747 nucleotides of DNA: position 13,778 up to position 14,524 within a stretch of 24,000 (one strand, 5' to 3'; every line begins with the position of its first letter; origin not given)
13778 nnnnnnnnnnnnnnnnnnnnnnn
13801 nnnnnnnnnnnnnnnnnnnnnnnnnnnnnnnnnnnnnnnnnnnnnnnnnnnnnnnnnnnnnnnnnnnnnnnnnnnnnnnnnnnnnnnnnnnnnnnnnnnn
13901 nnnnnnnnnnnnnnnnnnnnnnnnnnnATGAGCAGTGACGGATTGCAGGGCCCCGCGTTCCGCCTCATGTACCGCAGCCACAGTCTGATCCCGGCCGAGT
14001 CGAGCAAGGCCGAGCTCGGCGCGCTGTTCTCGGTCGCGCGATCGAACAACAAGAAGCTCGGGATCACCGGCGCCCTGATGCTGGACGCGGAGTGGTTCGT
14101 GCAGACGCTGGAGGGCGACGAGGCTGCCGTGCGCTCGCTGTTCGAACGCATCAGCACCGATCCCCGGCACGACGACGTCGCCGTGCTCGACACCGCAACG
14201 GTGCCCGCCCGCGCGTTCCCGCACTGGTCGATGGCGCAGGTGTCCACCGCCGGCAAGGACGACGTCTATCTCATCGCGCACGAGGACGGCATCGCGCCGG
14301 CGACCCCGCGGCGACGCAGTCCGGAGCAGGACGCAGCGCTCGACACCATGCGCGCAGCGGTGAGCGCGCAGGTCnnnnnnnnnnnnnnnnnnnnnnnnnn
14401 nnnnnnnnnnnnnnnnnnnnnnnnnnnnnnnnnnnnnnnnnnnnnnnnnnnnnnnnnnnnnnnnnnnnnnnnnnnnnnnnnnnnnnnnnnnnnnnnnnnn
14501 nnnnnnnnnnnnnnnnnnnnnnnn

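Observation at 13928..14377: Stand-alone BLUF photoreceptor embedded in a hydrocarbon/ketone-oxidation locus of an actinobacterium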

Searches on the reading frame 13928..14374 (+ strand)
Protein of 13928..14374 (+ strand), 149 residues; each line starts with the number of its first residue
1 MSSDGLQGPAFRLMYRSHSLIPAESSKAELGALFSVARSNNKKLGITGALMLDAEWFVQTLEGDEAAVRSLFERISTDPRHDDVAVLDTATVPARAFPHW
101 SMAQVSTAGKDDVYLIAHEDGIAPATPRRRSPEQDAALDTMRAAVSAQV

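Call 3: search_protein_families(library=pfam, proteins=[window:13928-14374:+], max_evalue=1)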
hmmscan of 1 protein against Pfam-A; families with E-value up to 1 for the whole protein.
window:13928-14374:+ (149 aa): 2 families
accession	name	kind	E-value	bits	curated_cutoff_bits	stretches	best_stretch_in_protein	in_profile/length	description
PF04940.18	BLUF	-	5.3e-27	94.2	25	1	11-103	2-92/92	Sensors of blue-light using FAD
PF24787.1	TEX47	-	0.14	12.2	25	1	33-108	28-109/192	Testis-expressed protein 47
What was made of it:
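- On BLUF domain (Pfam PF04940): 94.2 bits against a cutoff of 25, E 5.3e-27, profile positions 2-92 of 92 (call 3)
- On Short BLUF proteins (PixD/BlrB/BlsA type): 149 aa, and the only significant Pfam hit is BLUF (call 3)
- Checked: Pfam BLUF PF04940 scores E 5.3e-27, 94.2 bits against a cutoff of 25, over residues 11-103 and profile positions 2-92 of 92 (call 3).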

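Call 8: find_homologous_proteins(query=window:13928-14374:+, max_evalue=0.00001)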
Query window:13928-14374:+ (149 aa): 398 proteins with E <= 0.00001 among 495 candidates; the best 120 are listed.
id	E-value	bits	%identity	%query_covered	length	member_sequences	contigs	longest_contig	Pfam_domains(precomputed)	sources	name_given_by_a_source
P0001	1.4e-90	318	100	100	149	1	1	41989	PF04940.19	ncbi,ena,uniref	ncbi:BLUF domain-containing protein [uncultured Jatrophihabitans sp.]|uniref:BLUF domain-containing 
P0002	2.1e-49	185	64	93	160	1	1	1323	PF04940.19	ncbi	-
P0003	4.5e-49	184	66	90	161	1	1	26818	PF04940.19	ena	-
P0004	1.3e-48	182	59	99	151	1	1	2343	PF04940.19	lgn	-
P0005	3.8e-48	181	64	92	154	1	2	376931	PF04940.19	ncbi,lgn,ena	-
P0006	5.2e-48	180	65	86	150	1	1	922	PF04940.19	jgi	jgi:hypothetical protein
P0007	6.8e-48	180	64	92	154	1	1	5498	PF04940.19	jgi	jgi:hypothetical protein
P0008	8.4e-48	180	63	92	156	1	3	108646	PF04940.19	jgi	jgi:hypothetical protein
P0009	1.1e-47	179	62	93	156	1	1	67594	PF04940.19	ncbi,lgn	-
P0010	2.2e-47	178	63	90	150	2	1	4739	PF04940.19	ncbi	-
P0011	3.2e-47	178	62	95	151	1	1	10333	PF04940.19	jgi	jgi:hypothetical protein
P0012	3.2e-47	178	62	91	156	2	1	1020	PF04940.19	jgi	jgi:hypothetical protein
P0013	3.4e-47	178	59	98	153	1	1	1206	PF04940.19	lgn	-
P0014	3.8e-47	178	64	93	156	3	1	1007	PF04940.19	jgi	jgi:hypothetical protein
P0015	8.2e-47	176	61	92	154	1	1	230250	PF04940.19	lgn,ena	-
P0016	2.0e-46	175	62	92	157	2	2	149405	PF04940.19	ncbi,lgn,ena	-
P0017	2.9e-46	175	61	92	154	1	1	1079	PF04940.19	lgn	-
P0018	3.3e-46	175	59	99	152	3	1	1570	PF04940.19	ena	-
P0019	5.7e-46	174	62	93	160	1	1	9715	PF04940.19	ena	-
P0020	6.2e-46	174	61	93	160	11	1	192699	PF04940.19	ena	-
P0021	6.4e-46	174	61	92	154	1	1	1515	PF04940.19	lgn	-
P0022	6.9e-46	173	63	91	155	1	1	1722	PF04940.19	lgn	-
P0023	1.0e-45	173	62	93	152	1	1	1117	PF04940.19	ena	-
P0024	1.1e-45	173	61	92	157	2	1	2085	PF04940.19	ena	-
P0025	1.5e-45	172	62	92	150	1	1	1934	PF04940.19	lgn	-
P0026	2.0e-45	172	60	94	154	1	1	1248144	PF04940.19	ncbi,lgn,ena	-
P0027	2.8e-45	171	61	90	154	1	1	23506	PF04940.19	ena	-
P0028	4.0e-45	171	61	89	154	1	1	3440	PF04940.19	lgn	-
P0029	5.8e-45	170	61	90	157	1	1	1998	PF04940.19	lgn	-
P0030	6.5e-45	170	59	93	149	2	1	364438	PF04940.19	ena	-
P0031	6.9e-45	170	58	95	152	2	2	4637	PF04940.19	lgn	-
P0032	7.7e-45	170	61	91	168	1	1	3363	PF04940.19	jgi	jgi:FAD-dependent sensor of blue light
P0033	8.1e-45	170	60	95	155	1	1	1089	PF04940.19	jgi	jgi:hypothetical protein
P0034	8.4e-45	170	61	92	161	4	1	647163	PF04940.19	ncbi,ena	-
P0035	8.9e-45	170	58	96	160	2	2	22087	PF04940.19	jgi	jgi:hypothetical protein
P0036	1.1e-44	170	63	90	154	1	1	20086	PF04940.19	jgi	jgi:DNA gyrase inhibitor GyrI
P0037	1.1e-44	170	60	93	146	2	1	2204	PF04940.19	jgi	jgi:Sensors of blue-light using FAD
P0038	1.2e-44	169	61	91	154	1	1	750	PF04940.19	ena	-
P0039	1.2e-44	169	59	93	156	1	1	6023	PF04940.19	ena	-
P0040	1.7e-44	169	59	93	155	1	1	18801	PF04940.19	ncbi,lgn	-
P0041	2.2e-44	169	58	93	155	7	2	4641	PF04940.19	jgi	-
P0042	2.4e-44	168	60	97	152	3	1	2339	PF04940.19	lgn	-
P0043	2.4e-44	168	61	92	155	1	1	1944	PF04940.19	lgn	-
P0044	3.4e-44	168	54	98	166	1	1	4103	PF04940.19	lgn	-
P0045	3.4e-44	168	59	92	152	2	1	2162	PF04940.19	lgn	-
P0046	3.6e-44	168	58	95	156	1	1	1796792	PF04940.19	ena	-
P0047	4.6e-44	168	62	97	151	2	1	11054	PF04940.19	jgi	jgi:hypothetical protein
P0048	4.8e-44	167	57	95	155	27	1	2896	PF04940.19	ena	-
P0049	4.9e-44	167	60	96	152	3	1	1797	PF04940.19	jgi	jgi:Sensors of blue-light using FAD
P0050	5.7e-44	167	61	90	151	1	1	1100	PF04940.19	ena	-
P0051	6.0e-44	167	60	93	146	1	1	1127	PF04940.19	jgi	jgi:hypothetical protein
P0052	6.2e-44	167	61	92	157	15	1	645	PF04940.19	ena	-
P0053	6.4e-44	167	60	97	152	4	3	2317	PF04940.19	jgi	jgi:hypothetical protein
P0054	6.5e-44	167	59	93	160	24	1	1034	PF04940.19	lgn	-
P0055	6.8e-44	167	60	93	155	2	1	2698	PF04940.19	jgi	jgi:Sensors of blue-light using FAD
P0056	7.0e-44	167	58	90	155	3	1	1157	PF04940.19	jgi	jgi:hypothetical protein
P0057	8.6e-44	167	59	93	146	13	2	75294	PF04940.19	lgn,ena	-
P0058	9.9e-44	166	61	93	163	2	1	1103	PF04940.19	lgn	-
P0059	1.1e-43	166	61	89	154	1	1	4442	PF04940.19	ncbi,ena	-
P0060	1.1e-43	166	59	93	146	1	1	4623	PF04940.19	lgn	-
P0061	1.2e-43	166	59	93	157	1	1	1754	PF04940.19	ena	-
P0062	1.2e-43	166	59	93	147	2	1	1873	PF04940.19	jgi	jgi:Sensors of blue-light using FAD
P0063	1.3e-43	166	55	99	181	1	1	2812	PF04940.19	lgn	-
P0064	1.3e-43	166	59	92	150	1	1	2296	PF04940.19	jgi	jgi:Sensors of blue-light using FAD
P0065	1.4e-43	166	59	96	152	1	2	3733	PF04940.19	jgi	jgi:hypothetical protein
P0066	1.4e-43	166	59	90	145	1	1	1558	PF04940.19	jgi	jgi:hypothetical protein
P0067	1.6e-43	166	58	96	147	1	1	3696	PF04940.19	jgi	jgi:hypothetical protein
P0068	1.7e-43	166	58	96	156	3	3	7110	PF04940.19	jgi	jgi:hypothetical protein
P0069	2.0e-43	165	59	89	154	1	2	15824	PF04940.19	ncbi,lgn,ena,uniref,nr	ncbi:BLUF domain-containing protein [Nocardioides sp.]|uniref:BLUF domain-containing protein n=1 Tax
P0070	2.1e-43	165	62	89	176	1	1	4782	PF04940.19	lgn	-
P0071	2.2e-43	165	62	92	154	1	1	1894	PF04940.19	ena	-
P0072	2.3e-43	165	55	95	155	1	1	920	PF04940.19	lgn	-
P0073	2.6e-43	165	61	91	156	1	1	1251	PF04940.19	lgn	-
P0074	2.6e-43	165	57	91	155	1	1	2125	PF04940.19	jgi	jgi:hypothetical protein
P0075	2.7e-43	165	58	97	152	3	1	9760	PF04940.19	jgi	jgi:FAD-dependent sensor of blue light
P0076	3.6e-43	165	58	93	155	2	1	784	PF04940.19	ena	-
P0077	4.0e-43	165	62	93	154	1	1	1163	PF04940.19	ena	-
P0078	4.0e-43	165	59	86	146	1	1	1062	PF04940.19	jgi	jgi:FAD-dependent sensor of blue light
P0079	4.2e-43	164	58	96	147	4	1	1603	PF04940.19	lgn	-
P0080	4.3e-43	164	58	93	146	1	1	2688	PF04940.19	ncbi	-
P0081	4.3e-43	164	62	90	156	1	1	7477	PF04940.19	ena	-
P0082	4.3e-43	164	57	93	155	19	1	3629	PF04940.19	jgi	jgi:hypothetical protein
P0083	4.3e-43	164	60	90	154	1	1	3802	PF04940.19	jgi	jgi:hypothetical protein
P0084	4.8e-43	164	60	91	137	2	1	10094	PF04940.19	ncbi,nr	ncbi:MAG TPA: BLUF domain-containing protein [Mycobacteriales bacterium]|nr:BLUF domain-containing p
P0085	4.9e-43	164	55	97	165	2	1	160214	PF04940.19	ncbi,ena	-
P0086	5.0e-43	164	61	90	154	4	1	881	PF04940.19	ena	-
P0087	5.1e-43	164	56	91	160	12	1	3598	PF04940.19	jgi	-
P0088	5.3e-43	164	59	93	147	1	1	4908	PF04940.19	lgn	-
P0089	5.7e-43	164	58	93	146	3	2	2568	PF04940.19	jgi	jgi:hypothetical protein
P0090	5.8e-43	164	57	96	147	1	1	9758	PF04940.19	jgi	jgi:Sensors of blue-light using FAD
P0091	6.1e-43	164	57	93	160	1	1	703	PF04940.19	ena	-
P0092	6.8e-43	164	63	81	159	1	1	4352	PF04940.19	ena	-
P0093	7.1e-43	164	61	91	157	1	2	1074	PF04940.19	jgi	jgi:hypothetical protein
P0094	8.8e-43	163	58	93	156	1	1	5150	PF04940.19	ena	-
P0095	9.2e-43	163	60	94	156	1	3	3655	PF04940.19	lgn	-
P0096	9.8e-43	163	57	91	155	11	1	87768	PF04940.19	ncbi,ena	-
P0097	1.1e-42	163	62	90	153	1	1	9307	PF04940.19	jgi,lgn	-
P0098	1.2e-42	163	59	91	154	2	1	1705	PF04940.19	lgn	-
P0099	1.2e-42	163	57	93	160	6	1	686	PF04940.19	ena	-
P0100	1.2e-42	163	54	100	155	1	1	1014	PF04940.19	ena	-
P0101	1.4e-42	163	59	90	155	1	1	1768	PF04940.19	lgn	-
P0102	1.4e-42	163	57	99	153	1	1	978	PF04940.19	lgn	-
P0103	1.4e-42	163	59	91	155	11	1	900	PF04940.19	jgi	jgi:hypothetical protein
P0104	1.5e-42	163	58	95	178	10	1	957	PF04940.19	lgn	-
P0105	1.5e-42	163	61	90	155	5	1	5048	PF04940.19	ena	-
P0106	1.8e-42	162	58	92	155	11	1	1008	PF04940.19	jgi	-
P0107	1.8e-42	162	61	90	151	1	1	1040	PF04940.19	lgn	-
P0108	1.9e-42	162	58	92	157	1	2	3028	PF04940.19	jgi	jgi:hypothetical protein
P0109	1.9e-42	162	58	90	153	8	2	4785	PF04940.19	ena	-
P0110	2.0e-42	162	57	91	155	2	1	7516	PF04940.19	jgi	jgi:hypothetical protein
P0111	2.1e-42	162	58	93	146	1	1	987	PF04940.19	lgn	-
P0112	2.3e-42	162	60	92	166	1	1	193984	PF04940.19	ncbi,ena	-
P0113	2.4e-42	162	60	90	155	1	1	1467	PF04940.19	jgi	-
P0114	2.4e-42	162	60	90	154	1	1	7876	PF04940.19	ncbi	-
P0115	2.5e-42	162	60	90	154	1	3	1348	PF04940.19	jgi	jgi:hypothetical protein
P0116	2.5e-42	162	58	92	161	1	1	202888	PF04940.19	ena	-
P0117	2.6e-42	162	56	96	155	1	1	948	PF04940.19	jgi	jgi:hypothetical protein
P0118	2.8e-42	162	59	92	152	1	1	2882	PF04940.19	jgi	jgi:hypothetical protein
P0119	3.0e-42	162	60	90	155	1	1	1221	PF04940.19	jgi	jgi:hypothetical protein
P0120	3.4e-42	162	59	93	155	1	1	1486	PF04940.19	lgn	-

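Call 9: find_encoding_contigs(protein=window:13928-14374:+, flank=10000, max_places=10)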
Protein window:13928-14374:+ (149 aa): no gene with exactly this product is on record in the collection.
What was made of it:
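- Tried and rejected: Exact-protein contig look-up for the window BLUF: nothing on record (call 9).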

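Call 10: search_solved_structures(query=window:13928-14374:+, max_evalue=0.001, show_alignments=5)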
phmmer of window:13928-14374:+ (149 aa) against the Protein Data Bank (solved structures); distinct sequences matched with E-value up to 0.001: 22.
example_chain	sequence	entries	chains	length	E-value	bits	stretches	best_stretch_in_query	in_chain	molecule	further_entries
2byc_A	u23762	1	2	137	6.7e-16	61.7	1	14-106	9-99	BLUE-LIGHT RECEPTOR OF THE BLUF-FAMILY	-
2kb2_A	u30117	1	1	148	4.8e-11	46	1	13-88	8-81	BlrP1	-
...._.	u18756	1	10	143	6.1e-11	45.7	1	28-111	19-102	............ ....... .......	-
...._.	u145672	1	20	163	1e-10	44.9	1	29-111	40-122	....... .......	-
3gfx_A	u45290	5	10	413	2.7e-10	43.6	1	13-87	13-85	Klebsiella pneumoniae BlrP1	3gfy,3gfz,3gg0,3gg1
9f1w_A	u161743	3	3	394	4.8e-09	39.5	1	14-109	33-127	Family 3 adenylate cyclase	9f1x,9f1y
6w6z_A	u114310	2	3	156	5e-09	39.5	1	12-108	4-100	BLUF domain-containing protein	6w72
4yus_A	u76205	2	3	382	5.2e-09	39.4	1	22-109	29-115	Family 3 adenylate cyclase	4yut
5x4t_A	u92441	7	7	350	5.6e-09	39.3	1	26-109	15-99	Photoactivated adenylyl cyclase | Family 3 adenylate cyclase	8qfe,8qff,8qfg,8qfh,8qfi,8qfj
5x4u_A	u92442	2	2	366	6.1e-09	39.2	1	26-109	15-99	Photoactivated adenylyl cyclase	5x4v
2hfn_A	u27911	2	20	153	8e-09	38.8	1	11-134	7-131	Synechocystis Photoreceptor (Slr1694) | Activator of photopigment and puc expression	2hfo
9f1z_A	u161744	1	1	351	8.3e-09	38.8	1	27-109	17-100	Family 3 adenylate cyclase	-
3mzi_A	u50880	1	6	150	2.5e-08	37.2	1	11-134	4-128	Activator of photopigment and puc expression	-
5mbj_A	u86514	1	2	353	3.9e-08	36.6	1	20-107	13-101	Beta subunit of photoactivated adenylyl cyclase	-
5mbh_A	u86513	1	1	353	4.1e-08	36.5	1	20-107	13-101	Beta subunit of photoactivated adenylyl cyclase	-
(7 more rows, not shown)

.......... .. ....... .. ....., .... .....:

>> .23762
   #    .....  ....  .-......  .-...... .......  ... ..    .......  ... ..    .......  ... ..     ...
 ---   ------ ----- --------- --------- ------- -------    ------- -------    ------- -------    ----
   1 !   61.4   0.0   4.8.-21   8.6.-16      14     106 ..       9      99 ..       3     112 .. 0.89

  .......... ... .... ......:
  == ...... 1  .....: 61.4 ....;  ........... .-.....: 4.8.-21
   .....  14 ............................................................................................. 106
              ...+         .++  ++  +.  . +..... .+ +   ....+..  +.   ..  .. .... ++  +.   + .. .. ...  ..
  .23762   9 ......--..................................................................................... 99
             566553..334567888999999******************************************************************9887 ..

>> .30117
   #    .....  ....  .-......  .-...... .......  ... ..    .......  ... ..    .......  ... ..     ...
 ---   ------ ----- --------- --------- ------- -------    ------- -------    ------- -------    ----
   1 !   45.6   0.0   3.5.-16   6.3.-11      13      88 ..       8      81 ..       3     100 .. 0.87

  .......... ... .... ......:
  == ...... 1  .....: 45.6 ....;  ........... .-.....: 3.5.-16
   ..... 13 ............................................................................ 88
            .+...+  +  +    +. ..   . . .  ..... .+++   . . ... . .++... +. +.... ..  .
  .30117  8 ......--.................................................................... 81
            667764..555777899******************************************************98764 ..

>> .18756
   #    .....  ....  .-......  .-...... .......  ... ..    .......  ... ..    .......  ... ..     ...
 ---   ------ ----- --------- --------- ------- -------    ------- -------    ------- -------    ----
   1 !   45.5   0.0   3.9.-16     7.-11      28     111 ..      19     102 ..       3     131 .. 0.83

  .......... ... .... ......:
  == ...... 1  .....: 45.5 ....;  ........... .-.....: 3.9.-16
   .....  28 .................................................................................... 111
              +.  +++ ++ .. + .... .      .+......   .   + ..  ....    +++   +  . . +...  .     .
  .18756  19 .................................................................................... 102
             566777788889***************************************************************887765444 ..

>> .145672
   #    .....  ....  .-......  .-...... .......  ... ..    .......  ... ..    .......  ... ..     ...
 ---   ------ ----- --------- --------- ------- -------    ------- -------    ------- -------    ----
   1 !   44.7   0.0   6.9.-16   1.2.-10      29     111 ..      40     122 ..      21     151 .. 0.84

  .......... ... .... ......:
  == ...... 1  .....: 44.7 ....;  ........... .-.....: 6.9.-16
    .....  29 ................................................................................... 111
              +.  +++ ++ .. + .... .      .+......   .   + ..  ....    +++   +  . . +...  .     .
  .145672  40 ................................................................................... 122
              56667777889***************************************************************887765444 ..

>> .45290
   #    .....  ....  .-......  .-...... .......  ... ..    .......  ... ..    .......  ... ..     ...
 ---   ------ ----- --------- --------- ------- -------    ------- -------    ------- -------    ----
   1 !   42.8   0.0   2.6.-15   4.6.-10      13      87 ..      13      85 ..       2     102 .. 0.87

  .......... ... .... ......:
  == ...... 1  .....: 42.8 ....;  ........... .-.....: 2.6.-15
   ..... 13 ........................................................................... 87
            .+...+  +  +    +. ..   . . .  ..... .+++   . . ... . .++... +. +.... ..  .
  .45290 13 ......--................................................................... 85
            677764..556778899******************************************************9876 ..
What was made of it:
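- On BLUF domain (Pfam PF04940): Y15, Q59, M102, W100, N40/N41 and S39, by alignment to BlrB, TePixD and BlrP1 (call 10).
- On Short BLUF proteins (PixD/BlrB/BlsA type): The sequence aligns to PixD through residue 134 (call 10)
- Checked: Alignment to BlrB 2byc, TePixD and BlrP1 (call 10) and my own count on the sequence place Tyr15, Ser39, Asn40/41, Gln59, Trp100 and Met102 at the photocycle positions.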

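Call 12: find_related_loci(query=A1, collection=genome_contigs, flank=10000)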
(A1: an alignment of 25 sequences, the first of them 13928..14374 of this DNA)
Query A1 (149 aa) in genome_contigs; peptide patterns used: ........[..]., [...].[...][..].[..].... (x = any residue, [..] = any of these).
223 stretches matched a pattern; 139 encode a relative of the query (tblastn E <= 1e-3); the best 80 are kept; 80 distinct loci.
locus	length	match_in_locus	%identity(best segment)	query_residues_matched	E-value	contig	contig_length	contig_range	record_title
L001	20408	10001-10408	64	11-146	2e-53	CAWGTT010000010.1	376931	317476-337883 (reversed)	MAG: uncultured Actinomycetota bacterium isolate MFD09779.bin.1.200 genome assembly, contig: contig_54091, whole genome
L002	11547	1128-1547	62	9-147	5e-53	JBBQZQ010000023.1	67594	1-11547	MAG: Mycobacteriales bacterium isolate Co_metawrap_2244 Cmw_2244_k141_16896590_length_67594_cov_15.9991, whole genome sh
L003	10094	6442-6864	60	9-149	3e-52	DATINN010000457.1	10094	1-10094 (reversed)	MAG TPA_asm: Mycobacteriales bacterium isolate SMAG_U15797 k141_1066503, whole genome shotgun sequence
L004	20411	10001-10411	62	11-147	6e-52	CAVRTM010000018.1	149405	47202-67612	MAG: uncultured Actinomycetota bacterium isolate MFD08669.bin.2.26 genome assembly, contig: contig_47971, whole genome s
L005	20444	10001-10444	59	1-148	7e-52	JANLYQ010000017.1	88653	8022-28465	MAG: Sporichthyaceae bacterium isolate OTE_14_metabat.278 OTE_14_k141_1950146, whole genome shotgun sequence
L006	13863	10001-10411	60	8-144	2e-51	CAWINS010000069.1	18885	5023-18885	MAG: uncultured Actinomycetes bacterium isolate MFD01213.bin.2.10 genome assembly, contig: contig_54690, whole genome sh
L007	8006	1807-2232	58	3-144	2e-51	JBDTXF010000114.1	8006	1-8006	MAG: Nocardioidaceae bacterium isolate cluster4_bin.11 NODE_28187_length_8006_cov_6.950446, whole genome shotgun sequenc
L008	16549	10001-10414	59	11-148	7e-51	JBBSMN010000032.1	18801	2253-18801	MAG: Propionibacteriales bacterium isolate LS5_sbin.31 LS5_sbin.31_K_865518_L_18801_cov_18.0000, whole genome shotgun se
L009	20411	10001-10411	61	8-144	1e-50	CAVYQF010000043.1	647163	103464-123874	MAG: uncultured Actinomycetes bacterium isolate MFD05502.bin.1.172 genome assembly, contig: contig_6955, whole genome sh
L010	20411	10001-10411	59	11-147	1e-50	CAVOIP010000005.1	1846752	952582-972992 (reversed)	MAG: uncultured Actinomycetota bacterium isolate MFD10113.bin.2.120 genome assembly, contig: contig_5997, whole genome s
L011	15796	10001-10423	59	8-148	3e-50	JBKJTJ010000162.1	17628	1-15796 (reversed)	MAG: Actinomycetota bacterium isolate ant_bin.614 k117_4700261, whole genome shotgun sequence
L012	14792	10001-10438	58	3-144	3e-50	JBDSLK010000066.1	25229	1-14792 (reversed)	MAG: Nocardioides sp. isolate cluster1_bin.368 k127_530636, whole genome shotgun sequence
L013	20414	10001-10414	59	8-145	8e-50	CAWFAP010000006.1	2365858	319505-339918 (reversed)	MAG: uncultured Actinomycetes bacterium isolate MFD01213.bin.1.50 genome assembly, contig: contig_436, whole genome shot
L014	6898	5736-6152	58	11-149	2e-49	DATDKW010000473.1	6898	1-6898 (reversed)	MAG TPA_asm: Mycobacteriales bacterium isolate SMAG_U368 k141_346522, whole genome shotgun sequence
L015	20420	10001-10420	60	3-141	2e-49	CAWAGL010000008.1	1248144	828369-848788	MAG: uncultured Actinomycetota bacterium isolate MFD02581.bin.1.176 genome assembly, contig: contig_279, whole genome sh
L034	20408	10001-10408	59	11-146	4e-47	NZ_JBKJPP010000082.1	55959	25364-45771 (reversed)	MAG: Lapillicoccus sp. isolate ant_bin.464 k117_3457625, whole genome shotgun sequence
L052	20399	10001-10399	56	9-141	2e-44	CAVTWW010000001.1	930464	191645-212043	MAG: uncultured Actinomycetota bacterium isolate MFD04651.bin.2.105 genome assembly, contig: contig_1732, whole genome s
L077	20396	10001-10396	55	11-141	2e-39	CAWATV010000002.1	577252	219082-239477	MAG: uncultured Actinomycetota bacterium isolate MFD04212.bin.1.200 genome assembly, contig: contig_18035, whole genome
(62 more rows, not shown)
